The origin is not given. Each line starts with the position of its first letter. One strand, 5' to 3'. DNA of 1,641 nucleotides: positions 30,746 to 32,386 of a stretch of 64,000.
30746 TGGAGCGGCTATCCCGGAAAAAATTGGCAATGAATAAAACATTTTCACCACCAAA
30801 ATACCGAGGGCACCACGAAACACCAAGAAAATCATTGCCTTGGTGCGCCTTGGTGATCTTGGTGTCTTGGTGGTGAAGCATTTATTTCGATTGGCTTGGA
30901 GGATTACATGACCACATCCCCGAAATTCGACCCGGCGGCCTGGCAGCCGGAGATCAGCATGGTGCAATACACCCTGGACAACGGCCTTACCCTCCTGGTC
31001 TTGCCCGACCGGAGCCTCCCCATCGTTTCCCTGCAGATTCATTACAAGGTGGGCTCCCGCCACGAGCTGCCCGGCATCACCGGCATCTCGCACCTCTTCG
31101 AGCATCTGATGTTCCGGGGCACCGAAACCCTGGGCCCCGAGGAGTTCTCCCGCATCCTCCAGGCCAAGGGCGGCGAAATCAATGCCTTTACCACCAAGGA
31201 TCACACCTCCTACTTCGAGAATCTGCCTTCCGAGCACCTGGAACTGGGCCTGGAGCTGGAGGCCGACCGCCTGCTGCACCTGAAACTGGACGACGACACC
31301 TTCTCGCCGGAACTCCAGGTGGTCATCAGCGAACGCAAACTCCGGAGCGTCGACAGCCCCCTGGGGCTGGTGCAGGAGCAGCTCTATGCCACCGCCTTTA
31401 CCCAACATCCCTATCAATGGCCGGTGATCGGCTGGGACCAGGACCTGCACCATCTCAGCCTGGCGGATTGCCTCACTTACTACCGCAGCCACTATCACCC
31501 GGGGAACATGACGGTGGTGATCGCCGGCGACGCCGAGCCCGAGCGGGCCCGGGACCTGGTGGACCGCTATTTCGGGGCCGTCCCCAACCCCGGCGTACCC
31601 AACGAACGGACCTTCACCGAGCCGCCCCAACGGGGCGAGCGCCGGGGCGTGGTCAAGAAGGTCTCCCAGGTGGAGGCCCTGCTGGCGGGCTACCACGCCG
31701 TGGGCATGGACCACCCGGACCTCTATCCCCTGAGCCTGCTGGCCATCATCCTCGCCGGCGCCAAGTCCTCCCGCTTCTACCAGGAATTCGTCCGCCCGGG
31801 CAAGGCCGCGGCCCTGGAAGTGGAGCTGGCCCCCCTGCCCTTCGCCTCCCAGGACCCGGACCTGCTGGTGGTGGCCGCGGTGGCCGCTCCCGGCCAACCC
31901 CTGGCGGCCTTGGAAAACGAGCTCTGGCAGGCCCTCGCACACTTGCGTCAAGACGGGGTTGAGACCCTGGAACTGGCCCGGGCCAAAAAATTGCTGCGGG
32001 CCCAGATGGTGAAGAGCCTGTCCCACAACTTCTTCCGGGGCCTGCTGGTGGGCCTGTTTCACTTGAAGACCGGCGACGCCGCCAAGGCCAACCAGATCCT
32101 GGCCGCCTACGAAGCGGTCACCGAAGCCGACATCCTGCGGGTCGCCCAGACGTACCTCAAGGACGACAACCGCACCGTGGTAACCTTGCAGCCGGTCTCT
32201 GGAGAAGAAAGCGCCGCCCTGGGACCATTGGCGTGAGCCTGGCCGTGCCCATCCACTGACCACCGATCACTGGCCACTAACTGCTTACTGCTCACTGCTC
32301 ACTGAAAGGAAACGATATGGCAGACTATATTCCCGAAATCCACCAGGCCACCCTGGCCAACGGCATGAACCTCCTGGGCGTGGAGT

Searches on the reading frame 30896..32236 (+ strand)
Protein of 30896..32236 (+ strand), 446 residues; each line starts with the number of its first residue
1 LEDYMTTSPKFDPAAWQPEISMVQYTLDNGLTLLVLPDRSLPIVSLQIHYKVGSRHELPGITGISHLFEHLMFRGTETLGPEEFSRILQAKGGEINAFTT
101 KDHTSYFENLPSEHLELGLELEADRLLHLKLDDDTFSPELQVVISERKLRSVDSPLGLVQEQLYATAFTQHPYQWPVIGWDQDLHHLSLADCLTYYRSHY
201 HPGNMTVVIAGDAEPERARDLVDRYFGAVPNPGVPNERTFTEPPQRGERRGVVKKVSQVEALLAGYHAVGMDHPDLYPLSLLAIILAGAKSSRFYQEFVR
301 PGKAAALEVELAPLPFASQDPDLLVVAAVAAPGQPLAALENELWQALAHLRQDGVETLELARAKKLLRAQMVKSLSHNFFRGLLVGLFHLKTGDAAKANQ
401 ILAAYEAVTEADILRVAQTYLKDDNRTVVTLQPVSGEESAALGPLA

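Call 96: search_protein_families(library=pfam, proteins=[window:30896-32236:+], max_evalue=0.00001)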
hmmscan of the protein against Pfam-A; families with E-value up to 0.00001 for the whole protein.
window:30896-32236:+ (446 aa): 2 families
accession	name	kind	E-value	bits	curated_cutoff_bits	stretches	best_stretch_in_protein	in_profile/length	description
PF05193.26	Peptidase_M16_C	-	1.6e-27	97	23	1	187-367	2-181/181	Peptidase M16 inactive domain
PF00675.25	Peptidase_M16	-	2.4e-22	79.9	22.3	1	43-178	12-146/149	Insulinase (Peptidase family M16)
